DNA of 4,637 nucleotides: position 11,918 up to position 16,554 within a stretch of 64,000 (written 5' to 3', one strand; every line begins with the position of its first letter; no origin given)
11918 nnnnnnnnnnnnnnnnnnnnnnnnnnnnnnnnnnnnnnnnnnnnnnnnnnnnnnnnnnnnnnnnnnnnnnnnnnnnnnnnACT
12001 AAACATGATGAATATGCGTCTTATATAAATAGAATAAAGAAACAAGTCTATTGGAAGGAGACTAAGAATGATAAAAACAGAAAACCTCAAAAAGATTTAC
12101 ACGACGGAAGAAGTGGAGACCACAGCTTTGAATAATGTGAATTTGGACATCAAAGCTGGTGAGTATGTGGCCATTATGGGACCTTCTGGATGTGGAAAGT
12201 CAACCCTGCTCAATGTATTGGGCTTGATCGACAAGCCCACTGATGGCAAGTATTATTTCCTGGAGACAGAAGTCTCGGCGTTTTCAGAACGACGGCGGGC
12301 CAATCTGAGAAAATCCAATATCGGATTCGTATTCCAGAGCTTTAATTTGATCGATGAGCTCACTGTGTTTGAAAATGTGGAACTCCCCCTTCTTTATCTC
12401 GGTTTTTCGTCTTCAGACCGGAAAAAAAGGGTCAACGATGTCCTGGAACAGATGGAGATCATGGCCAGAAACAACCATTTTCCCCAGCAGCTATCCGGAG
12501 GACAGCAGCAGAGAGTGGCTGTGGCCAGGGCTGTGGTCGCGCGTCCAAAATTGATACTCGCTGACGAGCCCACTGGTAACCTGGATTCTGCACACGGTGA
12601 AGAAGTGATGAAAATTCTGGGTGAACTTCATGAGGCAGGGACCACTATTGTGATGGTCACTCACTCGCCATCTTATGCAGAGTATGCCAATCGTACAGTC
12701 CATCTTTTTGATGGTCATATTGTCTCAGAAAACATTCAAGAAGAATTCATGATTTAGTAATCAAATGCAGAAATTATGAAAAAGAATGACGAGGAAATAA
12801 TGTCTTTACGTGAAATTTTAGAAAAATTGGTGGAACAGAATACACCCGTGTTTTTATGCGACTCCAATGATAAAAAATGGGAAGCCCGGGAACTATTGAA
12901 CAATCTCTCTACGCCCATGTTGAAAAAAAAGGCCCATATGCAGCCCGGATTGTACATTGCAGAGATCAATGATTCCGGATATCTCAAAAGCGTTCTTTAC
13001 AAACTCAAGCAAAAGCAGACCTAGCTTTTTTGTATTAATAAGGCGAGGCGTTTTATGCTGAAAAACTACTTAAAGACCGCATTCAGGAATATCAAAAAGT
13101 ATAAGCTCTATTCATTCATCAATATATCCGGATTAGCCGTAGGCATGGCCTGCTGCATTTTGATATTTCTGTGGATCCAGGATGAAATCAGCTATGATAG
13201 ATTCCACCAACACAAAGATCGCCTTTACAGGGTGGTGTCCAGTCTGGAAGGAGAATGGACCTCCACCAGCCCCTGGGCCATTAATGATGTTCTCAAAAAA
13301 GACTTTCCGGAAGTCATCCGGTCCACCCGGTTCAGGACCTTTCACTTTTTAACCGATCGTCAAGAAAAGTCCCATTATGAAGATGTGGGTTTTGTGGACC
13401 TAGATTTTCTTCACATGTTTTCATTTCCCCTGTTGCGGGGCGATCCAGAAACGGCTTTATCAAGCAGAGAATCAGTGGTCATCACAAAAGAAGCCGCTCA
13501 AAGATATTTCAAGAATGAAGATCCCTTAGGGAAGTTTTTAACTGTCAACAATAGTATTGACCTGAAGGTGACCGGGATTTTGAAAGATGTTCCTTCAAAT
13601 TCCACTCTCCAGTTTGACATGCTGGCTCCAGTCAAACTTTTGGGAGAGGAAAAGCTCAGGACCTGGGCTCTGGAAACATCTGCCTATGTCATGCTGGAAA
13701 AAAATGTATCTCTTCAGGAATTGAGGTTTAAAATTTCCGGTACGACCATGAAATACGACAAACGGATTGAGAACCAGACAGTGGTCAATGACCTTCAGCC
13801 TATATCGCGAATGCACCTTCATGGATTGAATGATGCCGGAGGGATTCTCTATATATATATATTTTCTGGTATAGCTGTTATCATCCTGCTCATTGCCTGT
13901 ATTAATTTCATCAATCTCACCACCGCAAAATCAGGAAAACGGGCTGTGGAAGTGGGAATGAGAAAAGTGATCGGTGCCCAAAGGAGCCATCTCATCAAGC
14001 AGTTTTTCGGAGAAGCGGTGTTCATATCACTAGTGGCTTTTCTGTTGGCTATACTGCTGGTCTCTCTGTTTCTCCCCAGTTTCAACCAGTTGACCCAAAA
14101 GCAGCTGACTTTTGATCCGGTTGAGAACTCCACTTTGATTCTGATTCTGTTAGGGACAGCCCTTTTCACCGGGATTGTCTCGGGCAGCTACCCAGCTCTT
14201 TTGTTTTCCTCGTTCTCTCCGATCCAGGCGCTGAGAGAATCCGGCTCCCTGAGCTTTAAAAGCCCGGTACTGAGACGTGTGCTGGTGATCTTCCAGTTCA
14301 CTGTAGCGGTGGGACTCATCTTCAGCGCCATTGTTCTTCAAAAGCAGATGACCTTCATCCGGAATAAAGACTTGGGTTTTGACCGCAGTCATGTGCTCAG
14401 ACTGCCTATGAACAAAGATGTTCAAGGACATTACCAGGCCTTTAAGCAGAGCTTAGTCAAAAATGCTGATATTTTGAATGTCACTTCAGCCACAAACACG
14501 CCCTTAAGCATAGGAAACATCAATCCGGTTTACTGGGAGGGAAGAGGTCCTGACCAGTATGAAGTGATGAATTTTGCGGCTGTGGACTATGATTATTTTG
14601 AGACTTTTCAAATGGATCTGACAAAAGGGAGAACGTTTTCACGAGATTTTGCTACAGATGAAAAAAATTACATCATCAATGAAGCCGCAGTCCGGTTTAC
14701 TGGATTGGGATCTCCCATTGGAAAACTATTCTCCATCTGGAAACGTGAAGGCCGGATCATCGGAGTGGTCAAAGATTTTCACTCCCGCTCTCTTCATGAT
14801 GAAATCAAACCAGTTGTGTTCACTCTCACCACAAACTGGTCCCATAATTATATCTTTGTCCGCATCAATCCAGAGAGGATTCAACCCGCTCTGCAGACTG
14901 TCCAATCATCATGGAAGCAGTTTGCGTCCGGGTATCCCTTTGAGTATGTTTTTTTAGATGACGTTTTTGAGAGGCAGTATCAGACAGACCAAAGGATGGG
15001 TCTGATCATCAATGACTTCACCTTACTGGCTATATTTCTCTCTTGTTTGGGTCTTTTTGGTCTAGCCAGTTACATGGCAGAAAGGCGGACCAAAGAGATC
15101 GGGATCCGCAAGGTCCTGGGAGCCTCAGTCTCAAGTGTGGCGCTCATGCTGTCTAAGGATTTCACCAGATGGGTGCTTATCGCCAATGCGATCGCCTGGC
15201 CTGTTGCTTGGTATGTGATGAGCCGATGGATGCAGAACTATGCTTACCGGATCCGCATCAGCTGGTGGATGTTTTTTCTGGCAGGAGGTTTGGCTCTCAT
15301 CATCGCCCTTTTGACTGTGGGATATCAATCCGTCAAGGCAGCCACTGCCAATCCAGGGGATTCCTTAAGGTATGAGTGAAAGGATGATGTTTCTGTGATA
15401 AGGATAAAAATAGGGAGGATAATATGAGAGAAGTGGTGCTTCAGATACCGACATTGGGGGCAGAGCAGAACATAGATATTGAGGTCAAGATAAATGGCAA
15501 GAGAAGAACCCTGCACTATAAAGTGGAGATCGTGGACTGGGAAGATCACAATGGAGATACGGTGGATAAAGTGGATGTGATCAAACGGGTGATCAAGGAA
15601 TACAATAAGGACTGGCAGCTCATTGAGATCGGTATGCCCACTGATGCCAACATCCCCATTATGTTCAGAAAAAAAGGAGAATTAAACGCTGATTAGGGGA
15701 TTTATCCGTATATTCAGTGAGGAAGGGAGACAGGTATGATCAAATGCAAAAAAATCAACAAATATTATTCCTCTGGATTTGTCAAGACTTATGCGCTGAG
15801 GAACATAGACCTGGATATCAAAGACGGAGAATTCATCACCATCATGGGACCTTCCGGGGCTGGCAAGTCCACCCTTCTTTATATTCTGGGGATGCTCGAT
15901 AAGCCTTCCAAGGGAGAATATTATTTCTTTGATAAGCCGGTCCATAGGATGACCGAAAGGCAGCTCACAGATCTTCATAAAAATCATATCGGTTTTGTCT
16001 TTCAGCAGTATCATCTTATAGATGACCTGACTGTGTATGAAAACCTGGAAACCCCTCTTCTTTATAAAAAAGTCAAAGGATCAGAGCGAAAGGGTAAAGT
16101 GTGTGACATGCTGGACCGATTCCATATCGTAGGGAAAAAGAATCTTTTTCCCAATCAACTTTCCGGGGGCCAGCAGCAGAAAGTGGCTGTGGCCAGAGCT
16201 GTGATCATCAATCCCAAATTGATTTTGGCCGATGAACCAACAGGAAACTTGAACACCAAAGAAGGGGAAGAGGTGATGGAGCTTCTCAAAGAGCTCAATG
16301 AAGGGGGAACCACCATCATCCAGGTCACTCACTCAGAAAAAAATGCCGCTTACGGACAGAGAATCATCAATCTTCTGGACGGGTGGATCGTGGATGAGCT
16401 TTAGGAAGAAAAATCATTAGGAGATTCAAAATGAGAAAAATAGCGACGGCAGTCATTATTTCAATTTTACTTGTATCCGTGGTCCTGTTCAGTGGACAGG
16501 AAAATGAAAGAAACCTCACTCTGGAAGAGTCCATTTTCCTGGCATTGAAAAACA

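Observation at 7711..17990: Candidate transporter-coupled sigma-54 signalling module: sensor-less kinase + NtrC-type regulator head-to-head with a MacAB-TolC-like exporter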

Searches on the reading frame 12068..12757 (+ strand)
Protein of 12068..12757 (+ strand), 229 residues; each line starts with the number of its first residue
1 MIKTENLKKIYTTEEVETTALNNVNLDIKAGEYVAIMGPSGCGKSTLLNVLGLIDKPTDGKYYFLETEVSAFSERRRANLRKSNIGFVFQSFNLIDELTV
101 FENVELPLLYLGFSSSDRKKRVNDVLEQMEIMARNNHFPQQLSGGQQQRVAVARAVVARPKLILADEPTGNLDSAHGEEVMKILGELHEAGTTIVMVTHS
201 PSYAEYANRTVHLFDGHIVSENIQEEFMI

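Call 3: search_protein_families(library=pfam, proteins=[window:12068-12757:+], max_evalue=0.01)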
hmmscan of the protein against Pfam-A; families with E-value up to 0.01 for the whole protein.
window:12068-12757:+ (229 aa): 8 families
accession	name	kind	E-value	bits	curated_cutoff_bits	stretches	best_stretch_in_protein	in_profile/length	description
PF00005.33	ABC_tran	-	1.3e-35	123.4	25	1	21-169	1-136/137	ABC transporter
PF13304.12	AAA_21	-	7.2e-07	30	27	0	35-77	3-48/304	AAA domain, putative AbiEii toxin, Type IV TA system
PF02463.25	SMC_N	-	1.4e-06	28.3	40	1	119-214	120-212/220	RecF/RecN/SMC N terminal domain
PF03193.22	RsgA_GTPase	-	0.0001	22.6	30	1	10-51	86-126/174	RsgA GTPase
PF00503.26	G-alpha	-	0.00077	19.1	48.8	1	34-142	24-112/333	G-protein alpha subunit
PF03215.21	Rad17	-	0.0013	19.1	23.8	1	15-52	30-66/186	Rad17 P-loop domain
PF13555.12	AAA_29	-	0.0014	18.7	27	1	24-48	15-39/61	P-loop containing region of AAA domain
PF13481.12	AAA_25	-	0.0016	18.6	27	0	25-52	27-54/195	AAA domain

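Call 8: search_protein_families(library=ncbifam, proteins=[window:12068-12757:+], max_evalue=0.001)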
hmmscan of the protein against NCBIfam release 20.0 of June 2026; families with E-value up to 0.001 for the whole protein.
window:12068-12757:+ (229 aa): 188 families (the best 25 are shown)
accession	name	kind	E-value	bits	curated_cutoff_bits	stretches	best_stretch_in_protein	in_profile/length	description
NF038007.1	ABC_ATP_DarD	equivalog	2.4e-82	275.6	375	1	1-218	1-218/218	darobactin export ABC transporter ATP-binding protein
NF007826.0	PRK10535.1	equivalog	1.8e-68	231.4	966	1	3-224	6-227/648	macrolide ABC transporter ATP-binding protein/permease MacB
TIGR03608.1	L_ocin_972_ABC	subfamily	4.4e-66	222.3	254.85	1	6-213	3-206/206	putative bacteriocin export ABC transporter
TIGR02211.1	LolD_lipo_ex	equivalog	3.2e-65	219.7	307.75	1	1-219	1-220/221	lipoprotein-releasing ABC transporter ATP-binding protein LolD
TIGR02673.1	FtsE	equivalog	5.1e-64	215.9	264.85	1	1-216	1-213/214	cell division ATP-binding protein FtsE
NF007879.0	PRK10584.1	equivalog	2.6e-59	200.7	336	1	3-221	8-227/228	putative ABC transporter ATP-binding protein YbbA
TIGR02982.1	heterocyst_DevA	subfamily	1e-58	198.6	295.8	1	2-218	2-219/220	ABC exporter ATP-binding subunit, DevA family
NF008639.0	PRK11629.1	equivalog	3.3e-56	190.3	360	1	2-221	7-227/234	lipoprotein-releasing ABC transporter ATP-binding protein LolD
NF040933.2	ABC_arch_GlcV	equivalog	1.7e-52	178.5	450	1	2-218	3-220/357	glucose ABC transporter ATP-binding protein GlcV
TIGR02315.1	ABC_phnC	equivalog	2.6e-51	174.4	266.1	1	1-226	1-232/243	phosphonate ABC transporter ATP-binding protein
NF007027.0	PRK09493.1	equivalog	1.7e-48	165.1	379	1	1-222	1-218/240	glutamine ABC transporter ATP-binding protein GlnQ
TIGR03265.1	PhnT2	equivalog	3.3e-48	164.7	457.7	1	8-204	11-198/353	putative 2-aminoethylphosphonate ABC transporter ATP-binding protein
NF008338.0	PRK11124.1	equivalog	1.9e-47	161.8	369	1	4-227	5-228/242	arginine ABC transporter ATP-binding protein ArtP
TIGR00968.1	3a0106s01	subfamily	1.2e-46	159.1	342.75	1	6-220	5-211/237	sulfate ABC transporter ATP-binding protein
NF008428.0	PRK11264.1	equivalog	1.6e-46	158.6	406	1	1-221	3-225/250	L-cystine ABC transporter ATP-binding protein TcyN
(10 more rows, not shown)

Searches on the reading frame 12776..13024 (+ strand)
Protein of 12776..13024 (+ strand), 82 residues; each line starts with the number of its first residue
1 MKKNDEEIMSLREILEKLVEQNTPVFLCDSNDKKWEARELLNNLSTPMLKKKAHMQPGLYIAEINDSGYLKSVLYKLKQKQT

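Call 3: search_protein_families(library=pfam, proteins=[window:12776-13024:+], max_evalue=0.01)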
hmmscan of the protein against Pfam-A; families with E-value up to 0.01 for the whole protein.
window:12776-13024:+ (82 aa): 0 families

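Call 8: search_protein_families(library=ncbifam, proteins=[window:12776-13024:+], max_evalue=0.001)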
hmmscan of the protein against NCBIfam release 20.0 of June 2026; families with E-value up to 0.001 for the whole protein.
window:12776-13024:+ (82 aa): 0 families

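Call 58: search_protein_families(library=pfam, proteins=[window:12776-13024:+], max_evalue=1)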
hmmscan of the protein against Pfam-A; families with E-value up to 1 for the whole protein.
window:12776-13024:+ (82 aa): 0 families

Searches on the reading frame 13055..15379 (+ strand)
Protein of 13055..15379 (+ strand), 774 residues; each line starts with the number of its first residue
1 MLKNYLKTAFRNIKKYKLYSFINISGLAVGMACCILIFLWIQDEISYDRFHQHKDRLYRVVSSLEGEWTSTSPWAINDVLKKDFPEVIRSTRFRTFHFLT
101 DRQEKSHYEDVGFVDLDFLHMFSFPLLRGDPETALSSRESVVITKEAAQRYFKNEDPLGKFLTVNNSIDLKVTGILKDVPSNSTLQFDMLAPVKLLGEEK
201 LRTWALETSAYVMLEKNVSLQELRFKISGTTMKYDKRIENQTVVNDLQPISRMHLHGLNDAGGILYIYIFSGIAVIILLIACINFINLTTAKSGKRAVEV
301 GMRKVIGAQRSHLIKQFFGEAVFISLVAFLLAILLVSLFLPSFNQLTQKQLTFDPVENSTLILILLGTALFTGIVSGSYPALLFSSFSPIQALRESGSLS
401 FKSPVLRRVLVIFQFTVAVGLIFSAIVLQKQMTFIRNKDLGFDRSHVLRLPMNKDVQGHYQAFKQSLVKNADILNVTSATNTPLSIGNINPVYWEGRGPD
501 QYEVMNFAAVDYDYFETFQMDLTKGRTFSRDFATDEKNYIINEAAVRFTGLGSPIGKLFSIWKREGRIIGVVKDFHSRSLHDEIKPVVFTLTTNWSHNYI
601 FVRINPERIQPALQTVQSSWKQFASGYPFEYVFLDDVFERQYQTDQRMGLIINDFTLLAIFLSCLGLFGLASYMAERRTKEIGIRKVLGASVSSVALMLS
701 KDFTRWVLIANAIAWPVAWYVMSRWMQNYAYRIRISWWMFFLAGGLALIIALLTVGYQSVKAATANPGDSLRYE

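Call 3: search_protein_families(library=pfam, proteins=[window:13055-15379:+], max_evalue=0.01)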
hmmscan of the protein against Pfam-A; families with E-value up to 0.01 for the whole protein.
window:13055-15379:+ (774 aa): 2 families
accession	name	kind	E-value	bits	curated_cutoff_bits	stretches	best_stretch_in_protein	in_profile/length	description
PF12704.14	MacB_PCD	-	6.4e-35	121.7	27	2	20-227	1-204/207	MacB-like periplasmic core domain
PF02687.27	FtsX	-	9.8e-26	90.6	25.5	2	273-389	3-120/120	FtsX-like permease C-terminal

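Call 8: search_protein_families(library=ncbifam, proteins=[window:13055-15379:+], max_evalue=0.001)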
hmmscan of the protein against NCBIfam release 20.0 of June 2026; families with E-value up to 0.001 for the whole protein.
window:13055-15379:+ (774 aa): 3 families
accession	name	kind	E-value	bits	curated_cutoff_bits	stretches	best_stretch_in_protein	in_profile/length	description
TIGR03434.1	ADOP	subfamily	1e-91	308.3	622.3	1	6-774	5-803/803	ADOP family duplicated permease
NF038008.1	ABC_perm_DarB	equivalog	1.8e-36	125.4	700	2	266-751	272-763/777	darobactin export ABC transporter permease subunit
NF007826.0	PRK10535.1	equivalog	3.4e-13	48.8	966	1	271-394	526-646/648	macrolide ABC transporter ATP-binding protein/permease MacB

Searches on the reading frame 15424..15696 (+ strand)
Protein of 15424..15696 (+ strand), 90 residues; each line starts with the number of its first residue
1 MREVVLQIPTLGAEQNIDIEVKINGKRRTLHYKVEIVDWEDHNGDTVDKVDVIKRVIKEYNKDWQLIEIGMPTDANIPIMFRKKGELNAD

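Call 3: search_protein_families(library=pfam, proteins=[window:15424-15696:+], max_evalue=0.01)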
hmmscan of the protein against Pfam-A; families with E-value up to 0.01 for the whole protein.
window:15424-15696:+ (90 aa): 0 families

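Call 8: search_protein_families(library=ncbifam, proteins=[window:15424-15696:+], max_evalue=0.001)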
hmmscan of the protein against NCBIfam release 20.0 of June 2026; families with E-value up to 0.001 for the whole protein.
window:15424-15696:+ (90 aa): 0 families

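Call 58: search_protein_families(library=pfam, proteins=[window:15424-15696:+], max_evalue=1)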
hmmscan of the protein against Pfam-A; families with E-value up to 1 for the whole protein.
window:15424-15696:+ (90 aa): 2 families
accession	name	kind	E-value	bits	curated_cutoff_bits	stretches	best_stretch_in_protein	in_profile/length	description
PF10440.15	WIYLD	-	0.039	14.2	27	1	51-68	27-44/61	Ubiquitin-binding WIYLD domain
PF12945.12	PilZNR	-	0.09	13.3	23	0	15-41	4-29/85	Flagellar protein YcgR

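Call 63: find_homologous_proteins(query=window:15424-15693:+, max_evalue=0.001)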
Query window:15424-15693:+ (90 aa): 400 proteins with E <= 0.001 among 400 candidates; the best 120 are listed.
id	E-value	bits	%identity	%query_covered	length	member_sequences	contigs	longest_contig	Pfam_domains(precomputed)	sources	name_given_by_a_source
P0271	7.3e-49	181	94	97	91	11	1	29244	-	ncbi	-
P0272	3.1e-47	176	94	97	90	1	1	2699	-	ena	-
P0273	8.1e-41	155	83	96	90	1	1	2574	-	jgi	jgi:hypothetical protein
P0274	2.5e-40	154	82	93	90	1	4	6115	-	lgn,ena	-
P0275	3.0e-40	154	82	93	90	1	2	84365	-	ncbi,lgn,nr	ncbi:MAG: hypothetical protein GTO17_04660 [Candidatus Aminicenantes bacterium]|nr:hypothetical prot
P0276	3.5e-40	153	82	93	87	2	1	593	-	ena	-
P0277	7.2e-40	152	81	93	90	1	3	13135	-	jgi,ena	-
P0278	8.7e-40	152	76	100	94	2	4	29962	-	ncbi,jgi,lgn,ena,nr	ncbi:MAG: hypothetical protein OEY18_01830 [Candidatus Aminicenantes bacterium]|nr:hypothetical prot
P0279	1.2e-39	152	78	100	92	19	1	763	-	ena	-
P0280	1.7e-39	151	81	93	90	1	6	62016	-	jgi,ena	jgi:hypothetical protein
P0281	2.1e-39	151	82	93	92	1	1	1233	-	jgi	-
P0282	2.7e-39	151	74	100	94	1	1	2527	-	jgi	-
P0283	3.1e-39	150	79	93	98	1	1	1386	-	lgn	-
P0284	3.8e-39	150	78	100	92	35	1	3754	-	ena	-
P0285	3.8e-39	150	79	93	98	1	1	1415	-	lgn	-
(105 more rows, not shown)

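Call 69: predict_structure(alignment_id=A3)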
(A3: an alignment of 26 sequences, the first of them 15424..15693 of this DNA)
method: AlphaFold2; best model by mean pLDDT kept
length: 90 residues; sequences in the alignment: 26
mean_pLDDT: 52.3   pTM: 0.38
mean pLDDT of the five models: 52.3, 43.3, 42.5, 40.5, 38.8
residues with pLDDT >= 90: 0; 70-90: 0; 50-70: 54; < 50: 36
segments of 3 or more residues with pLDDT < 50: 12-15, 20-22, 31-48, 58-60, 86-90
pLDDT, mean of each block of 10 residues (from residue 1): 56 49 53 46 45 51 61 59 51
secondary structure, 60 per line:
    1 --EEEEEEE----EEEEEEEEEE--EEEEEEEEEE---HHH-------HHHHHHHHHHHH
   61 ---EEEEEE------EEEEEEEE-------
elements in order: E3-9 E14-23 E26-35 H49-60 E64-69 E76-83

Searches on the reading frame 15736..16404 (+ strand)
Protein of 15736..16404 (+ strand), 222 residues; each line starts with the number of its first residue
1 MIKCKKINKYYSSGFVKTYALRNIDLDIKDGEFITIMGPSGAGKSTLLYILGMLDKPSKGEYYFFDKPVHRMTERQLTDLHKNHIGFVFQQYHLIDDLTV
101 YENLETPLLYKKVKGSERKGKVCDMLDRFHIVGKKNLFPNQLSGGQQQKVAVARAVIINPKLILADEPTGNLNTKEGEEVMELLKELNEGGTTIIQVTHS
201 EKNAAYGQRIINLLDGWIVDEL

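Call 3: search_protein_families(library=pfam, proteins=[window:15736-16404:+], max_evalue=0.01)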
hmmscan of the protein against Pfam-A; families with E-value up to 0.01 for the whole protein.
window:15736-16404:+ (222 aa): 11 families
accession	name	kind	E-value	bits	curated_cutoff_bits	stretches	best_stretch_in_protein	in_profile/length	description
PF00005.33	ABC_tran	-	4.2e-32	112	25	1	21-169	1-136/137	ABC transporter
PF13304.12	AAA_21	-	1.4e-07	32.3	27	1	36-92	4-63/304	AAA domain, putative AbiEii toxin, Type IV TA system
PF02463.25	SMC_N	-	1.8e-05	24.8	40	1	16-211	10-209/220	RecF/RecN/SMC N terminal domain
PF13555.12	AAA_29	-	0.00097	19.3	27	1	23-48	16-39/61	P-loop containing region of AAA domain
PF13481.12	AAA_25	-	0.0023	18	27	0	27-49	29-51/195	AAA domain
PF03193.22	RsgA_GTPase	-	0.0027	18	30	1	23-51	99-126/174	RsgA GTPase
PF13479.12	AAA_24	-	0.0028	17.9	27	0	34-51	5-22/195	AAA domain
PF13401.12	AAA_22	-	0.0052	17.5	27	0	30-70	4-44/130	AAA domain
PF13173.12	AAA_14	-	0.0071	16.8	27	0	32-108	3-81/129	AAA domain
PF20720.3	nSTAND3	-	0.0091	16.1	27.2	0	15-51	1-37/155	Novel STAND NTPase 3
PF13175.12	AAA_15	-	0.0094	16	32.1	0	21-70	14-55/374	AAA ATPase domain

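Call 8: search_protein_families(library=ncbifam, proteins=[window:15736-16404:+], max_evalue=0.001)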
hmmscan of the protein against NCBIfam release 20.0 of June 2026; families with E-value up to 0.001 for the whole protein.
window:15736-16404:+ (222 aa): 187 families (the best 25 are shown)
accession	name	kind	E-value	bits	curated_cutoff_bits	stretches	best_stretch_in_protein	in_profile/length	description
NF038007.1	ABC_ATP_DarD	equivalog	3e-73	245.9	375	1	1-216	1-216/218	darobactin export ABC transporter ATP-binding protein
NF007826.0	PRK10535.1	equivalog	1.1e-62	212.2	966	1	2-220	5-223/648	macrolide ABC transporter ATP-binding protein/permease MacB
TIGR02211.1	LolD_lipo_ex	equivalog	5.6e-62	209.1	307.75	1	1-218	1-219/221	lipoprotein-releasing ABC transporter ATP-binding protein LolD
TIGR03608.1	L_ocin_972_ABC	subfamily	1.6e-61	207.4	254.85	1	16-213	9-206/206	putative bacteriocin export ABC transporter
TIGR02673.1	FtsE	equivalog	2.4e-58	197.3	264.85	1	1-215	1-212/214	cell division ATP-binding protein FtsE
NF008639.0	PRK11629.1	equivalog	9.6e-55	185.5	360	1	2-222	7-228/234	lipoprotein-releasing ABC transporter ATP-binding protein LolD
TIGR02982.1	heterocyst_DevA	subfamily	8.7e-53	179.1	295.8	1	2-218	2-219/220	ABC exporter ATP-binding subunit, DevA family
NF007879.0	PRK10584.1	equivalog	1.4e-50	172.2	336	1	2-221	7-227/228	putative ABC transporter ATP-binding protein YbbA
NF040933.2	ABC_arch_GlcV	equivalog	1.6e-49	168.7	450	1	2-203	3-204/357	glucose ABC transporter ATP-binding protein GlcV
TIGR02315.1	ABC_phnC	equivalog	9e-49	166.1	266.1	1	1-219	1-225/243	phosphonate ABC transporter ATP-binding protein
TIGR03265.1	PhnT2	equivalog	1.1e-45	156.5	457.7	1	4-210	7-205/353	putative 2-aminoethylphosphonate ABC transporter ATP-binding protein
NF008338.0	PRK11124.1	equivalog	3.8e-44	151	369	1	2-220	3-221/242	arginine ABC transporter ATP-binding protein ArtP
NF040840.2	tungstate_WtpC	equivalog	1.2e-43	149.8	440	1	1-219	1-210/347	tungstate ABC transporter ATP-binding protein WtpC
NF043075.1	MMSYN1_0197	equivalog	5.9e-43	147.1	550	1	2-218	3-211/341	spermidine/putrescine ABC transporter ATP-binding protein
TIGR00968.1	3a0106s01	subfamily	2.6e-42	145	342.75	1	14-217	9-208/237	sulfate ABC transporter ATP-binding protein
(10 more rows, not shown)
